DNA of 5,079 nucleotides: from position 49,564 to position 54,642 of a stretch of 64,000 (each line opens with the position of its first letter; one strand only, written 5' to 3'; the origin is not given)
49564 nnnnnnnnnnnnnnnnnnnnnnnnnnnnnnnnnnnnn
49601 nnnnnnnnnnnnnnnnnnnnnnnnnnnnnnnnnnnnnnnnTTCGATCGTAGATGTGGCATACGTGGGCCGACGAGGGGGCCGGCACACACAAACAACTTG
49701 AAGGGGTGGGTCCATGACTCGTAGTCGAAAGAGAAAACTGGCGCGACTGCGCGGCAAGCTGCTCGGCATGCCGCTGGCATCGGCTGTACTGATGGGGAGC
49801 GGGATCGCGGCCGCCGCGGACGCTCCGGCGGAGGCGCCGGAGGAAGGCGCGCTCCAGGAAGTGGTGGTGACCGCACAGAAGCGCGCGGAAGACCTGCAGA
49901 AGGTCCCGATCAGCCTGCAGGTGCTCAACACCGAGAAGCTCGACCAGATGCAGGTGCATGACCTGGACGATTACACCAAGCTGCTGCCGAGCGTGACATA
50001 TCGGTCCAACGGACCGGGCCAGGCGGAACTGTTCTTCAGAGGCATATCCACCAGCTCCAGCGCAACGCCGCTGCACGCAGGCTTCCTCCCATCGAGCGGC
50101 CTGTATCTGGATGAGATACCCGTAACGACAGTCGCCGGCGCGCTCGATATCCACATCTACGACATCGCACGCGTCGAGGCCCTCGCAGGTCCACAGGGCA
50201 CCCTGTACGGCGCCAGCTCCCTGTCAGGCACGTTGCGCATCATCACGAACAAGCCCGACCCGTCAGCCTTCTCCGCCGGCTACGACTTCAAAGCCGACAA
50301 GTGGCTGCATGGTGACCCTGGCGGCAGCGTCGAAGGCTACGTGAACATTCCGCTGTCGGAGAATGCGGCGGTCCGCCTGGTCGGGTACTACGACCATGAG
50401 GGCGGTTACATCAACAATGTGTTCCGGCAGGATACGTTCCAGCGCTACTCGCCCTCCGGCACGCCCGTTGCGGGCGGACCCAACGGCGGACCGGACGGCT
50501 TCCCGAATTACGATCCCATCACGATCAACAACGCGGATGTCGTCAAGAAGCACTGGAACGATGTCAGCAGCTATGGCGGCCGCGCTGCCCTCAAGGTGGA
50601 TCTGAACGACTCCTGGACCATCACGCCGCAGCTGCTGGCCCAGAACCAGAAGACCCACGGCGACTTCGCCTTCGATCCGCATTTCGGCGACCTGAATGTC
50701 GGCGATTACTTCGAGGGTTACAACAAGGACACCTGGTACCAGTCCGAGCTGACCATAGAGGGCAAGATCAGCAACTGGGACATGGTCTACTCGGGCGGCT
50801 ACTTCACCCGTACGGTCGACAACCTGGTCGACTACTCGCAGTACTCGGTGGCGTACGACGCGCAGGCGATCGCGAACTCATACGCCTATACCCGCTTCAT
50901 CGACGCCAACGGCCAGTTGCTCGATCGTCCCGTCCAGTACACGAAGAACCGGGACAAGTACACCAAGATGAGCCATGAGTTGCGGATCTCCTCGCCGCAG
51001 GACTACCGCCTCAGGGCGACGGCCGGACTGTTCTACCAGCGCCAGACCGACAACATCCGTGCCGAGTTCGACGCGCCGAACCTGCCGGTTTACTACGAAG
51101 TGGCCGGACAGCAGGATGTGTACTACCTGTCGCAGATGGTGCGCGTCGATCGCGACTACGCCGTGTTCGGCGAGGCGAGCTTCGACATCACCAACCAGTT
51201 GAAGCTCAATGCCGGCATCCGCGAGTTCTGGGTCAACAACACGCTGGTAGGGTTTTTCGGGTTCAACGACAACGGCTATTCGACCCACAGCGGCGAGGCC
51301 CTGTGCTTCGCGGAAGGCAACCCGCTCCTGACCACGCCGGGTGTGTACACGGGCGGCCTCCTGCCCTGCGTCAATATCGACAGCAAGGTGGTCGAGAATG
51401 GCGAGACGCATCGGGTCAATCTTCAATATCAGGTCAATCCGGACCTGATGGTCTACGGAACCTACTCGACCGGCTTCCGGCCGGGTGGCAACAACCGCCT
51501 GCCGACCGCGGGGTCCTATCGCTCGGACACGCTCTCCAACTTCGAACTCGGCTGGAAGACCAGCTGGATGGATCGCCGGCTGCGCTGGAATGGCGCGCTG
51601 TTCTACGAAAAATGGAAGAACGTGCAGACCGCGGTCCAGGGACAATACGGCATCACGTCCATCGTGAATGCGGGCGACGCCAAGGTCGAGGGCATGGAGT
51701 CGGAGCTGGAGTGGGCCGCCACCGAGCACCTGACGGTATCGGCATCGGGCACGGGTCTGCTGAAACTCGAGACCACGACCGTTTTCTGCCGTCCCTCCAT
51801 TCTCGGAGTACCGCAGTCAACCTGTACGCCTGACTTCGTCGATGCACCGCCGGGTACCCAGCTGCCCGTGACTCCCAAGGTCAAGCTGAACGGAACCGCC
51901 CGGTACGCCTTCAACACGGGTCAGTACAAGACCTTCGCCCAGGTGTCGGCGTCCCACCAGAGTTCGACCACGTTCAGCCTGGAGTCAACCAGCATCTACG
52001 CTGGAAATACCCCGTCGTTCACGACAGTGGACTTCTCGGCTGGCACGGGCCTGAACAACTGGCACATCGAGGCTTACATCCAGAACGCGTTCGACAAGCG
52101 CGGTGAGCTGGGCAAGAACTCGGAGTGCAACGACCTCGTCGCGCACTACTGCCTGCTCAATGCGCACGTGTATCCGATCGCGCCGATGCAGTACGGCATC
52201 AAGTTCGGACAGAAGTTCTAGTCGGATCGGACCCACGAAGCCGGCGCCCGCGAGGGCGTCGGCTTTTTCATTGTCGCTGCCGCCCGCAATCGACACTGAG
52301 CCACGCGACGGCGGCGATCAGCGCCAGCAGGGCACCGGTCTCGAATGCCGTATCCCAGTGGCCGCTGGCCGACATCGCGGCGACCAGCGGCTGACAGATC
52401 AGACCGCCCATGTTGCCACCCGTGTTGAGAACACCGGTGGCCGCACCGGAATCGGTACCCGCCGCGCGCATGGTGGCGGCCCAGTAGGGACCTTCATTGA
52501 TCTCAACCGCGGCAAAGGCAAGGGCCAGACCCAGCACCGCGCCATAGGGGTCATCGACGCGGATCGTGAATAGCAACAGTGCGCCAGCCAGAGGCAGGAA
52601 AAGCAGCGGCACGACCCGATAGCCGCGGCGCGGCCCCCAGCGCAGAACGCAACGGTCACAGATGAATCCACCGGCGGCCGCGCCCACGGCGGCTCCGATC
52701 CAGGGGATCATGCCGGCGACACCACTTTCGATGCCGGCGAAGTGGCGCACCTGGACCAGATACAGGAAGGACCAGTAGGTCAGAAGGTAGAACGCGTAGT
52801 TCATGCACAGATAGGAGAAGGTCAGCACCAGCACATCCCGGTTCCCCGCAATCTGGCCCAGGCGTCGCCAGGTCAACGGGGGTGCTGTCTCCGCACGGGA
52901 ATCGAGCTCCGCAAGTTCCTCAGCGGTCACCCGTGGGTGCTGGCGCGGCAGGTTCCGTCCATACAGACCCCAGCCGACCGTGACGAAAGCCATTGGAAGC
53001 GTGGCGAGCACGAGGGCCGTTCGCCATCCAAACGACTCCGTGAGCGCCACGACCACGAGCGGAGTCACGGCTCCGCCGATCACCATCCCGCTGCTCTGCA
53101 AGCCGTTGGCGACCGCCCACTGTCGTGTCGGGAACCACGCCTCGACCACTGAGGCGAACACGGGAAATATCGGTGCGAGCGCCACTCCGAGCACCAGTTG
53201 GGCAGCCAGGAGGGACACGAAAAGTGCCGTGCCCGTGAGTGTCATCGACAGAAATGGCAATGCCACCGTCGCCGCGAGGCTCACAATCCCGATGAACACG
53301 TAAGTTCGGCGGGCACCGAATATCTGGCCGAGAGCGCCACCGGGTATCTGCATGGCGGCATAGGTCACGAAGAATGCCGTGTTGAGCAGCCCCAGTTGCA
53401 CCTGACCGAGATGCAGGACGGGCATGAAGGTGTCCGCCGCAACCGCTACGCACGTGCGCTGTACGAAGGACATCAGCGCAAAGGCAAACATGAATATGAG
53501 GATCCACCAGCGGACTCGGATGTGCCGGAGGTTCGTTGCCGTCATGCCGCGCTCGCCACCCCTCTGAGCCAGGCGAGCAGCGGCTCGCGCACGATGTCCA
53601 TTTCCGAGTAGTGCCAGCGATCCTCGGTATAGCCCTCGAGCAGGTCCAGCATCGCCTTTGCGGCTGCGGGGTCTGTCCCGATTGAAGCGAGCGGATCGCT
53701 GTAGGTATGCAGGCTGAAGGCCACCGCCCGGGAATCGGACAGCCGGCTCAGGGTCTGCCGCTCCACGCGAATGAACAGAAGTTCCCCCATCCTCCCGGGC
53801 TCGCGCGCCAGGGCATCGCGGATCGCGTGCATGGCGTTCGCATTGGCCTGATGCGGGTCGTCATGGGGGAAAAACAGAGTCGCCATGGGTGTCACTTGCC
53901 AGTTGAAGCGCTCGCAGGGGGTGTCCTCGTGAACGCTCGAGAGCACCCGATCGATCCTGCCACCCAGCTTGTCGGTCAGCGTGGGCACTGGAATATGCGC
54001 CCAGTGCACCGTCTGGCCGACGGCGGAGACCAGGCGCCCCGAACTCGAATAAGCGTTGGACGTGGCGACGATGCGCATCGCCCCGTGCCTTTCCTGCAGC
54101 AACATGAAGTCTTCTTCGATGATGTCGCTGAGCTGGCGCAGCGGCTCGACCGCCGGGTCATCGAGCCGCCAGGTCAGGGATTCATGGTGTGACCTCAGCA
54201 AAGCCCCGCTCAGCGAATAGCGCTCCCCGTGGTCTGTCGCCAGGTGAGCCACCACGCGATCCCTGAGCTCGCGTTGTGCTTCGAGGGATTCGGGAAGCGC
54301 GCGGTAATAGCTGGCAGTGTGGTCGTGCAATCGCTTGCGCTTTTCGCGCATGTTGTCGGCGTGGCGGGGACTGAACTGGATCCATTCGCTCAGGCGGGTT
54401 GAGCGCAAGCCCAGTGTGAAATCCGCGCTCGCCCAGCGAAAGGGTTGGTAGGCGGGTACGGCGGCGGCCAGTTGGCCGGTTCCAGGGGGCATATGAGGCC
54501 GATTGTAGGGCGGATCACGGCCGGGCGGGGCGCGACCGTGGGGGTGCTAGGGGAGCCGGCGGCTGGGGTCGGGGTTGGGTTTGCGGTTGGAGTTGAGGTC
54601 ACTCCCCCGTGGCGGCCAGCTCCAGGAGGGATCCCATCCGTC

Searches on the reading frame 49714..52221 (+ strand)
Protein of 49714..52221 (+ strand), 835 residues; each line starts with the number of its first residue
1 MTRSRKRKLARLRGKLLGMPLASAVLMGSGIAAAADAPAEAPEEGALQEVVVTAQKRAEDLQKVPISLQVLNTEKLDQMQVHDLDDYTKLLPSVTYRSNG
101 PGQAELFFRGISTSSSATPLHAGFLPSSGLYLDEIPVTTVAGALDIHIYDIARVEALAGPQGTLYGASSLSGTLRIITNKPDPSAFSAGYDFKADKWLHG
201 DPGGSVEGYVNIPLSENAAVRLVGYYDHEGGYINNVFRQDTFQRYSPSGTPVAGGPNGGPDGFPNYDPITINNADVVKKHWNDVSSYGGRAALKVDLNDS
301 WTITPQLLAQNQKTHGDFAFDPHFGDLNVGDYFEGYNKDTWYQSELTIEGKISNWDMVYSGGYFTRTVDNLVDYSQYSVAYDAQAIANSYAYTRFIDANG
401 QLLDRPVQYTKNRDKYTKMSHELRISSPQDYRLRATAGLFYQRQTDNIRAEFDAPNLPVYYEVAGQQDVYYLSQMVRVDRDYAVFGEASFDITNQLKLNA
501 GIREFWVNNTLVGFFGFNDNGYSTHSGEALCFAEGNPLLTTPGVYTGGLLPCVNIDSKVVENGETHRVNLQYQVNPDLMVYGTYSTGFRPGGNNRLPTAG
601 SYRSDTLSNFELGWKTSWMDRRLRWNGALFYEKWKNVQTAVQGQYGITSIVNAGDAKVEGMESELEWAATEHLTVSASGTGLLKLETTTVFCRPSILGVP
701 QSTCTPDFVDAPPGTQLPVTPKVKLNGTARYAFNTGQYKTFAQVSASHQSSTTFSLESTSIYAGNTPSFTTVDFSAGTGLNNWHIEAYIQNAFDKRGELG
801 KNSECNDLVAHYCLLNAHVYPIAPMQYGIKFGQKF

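Call 34: search_protein_families(library=pfam, proteins=[window:49714-52221:+], max_evalue=0.001)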
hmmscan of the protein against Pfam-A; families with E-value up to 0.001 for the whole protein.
window:49714-52221:+ (835 aa): 2 families
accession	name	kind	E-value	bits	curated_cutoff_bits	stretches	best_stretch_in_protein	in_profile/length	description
PF00593.30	TonB_dep_Rec_b-barrel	-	9.4e-33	115.1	27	1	306-791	7-435/436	TonB dependent receptor-like, beta-barrel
PF07715.20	Plug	-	1.4e-14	55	23.9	1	61-173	2-107/107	TonB-dependent Receptor Plug Domain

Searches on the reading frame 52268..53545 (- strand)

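Call 34: search_protein_families(library=pfam, proteins=[window:52268-53545:-], max_evalue=0.001)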
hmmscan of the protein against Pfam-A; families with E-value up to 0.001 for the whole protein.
window:52268-53545:- (425 aa): 1 family
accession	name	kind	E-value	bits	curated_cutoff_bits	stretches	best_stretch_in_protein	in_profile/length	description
PF07690.21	MFS_1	-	2.9e-44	151.9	33.4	2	20-383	2-345/347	Major Facilitator Superfamily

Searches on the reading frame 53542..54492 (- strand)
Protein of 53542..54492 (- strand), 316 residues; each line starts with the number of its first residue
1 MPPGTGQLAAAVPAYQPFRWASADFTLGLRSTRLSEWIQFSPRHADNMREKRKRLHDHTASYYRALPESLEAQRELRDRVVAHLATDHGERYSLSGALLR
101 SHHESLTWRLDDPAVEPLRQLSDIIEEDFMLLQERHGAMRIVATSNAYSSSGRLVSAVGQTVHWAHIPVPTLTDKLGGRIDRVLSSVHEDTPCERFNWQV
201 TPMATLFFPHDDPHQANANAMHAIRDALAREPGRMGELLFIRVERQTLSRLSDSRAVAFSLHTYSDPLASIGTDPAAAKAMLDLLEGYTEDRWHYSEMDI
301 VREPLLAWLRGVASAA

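Call 64: search_protein_families(library=pfam, proteins=[window:53542-54492:-], max_evalue=0.00001)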
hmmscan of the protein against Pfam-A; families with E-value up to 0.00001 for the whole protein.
window:53542-54492:- (316 aa): 1 family
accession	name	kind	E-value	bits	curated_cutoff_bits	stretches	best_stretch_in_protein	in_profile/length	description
PF11927.14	HODM_asu-like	-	9.9e-47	160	25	1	28-305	1-272/273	Haem-dependent oxidative N-demethylase, alpha subunit-like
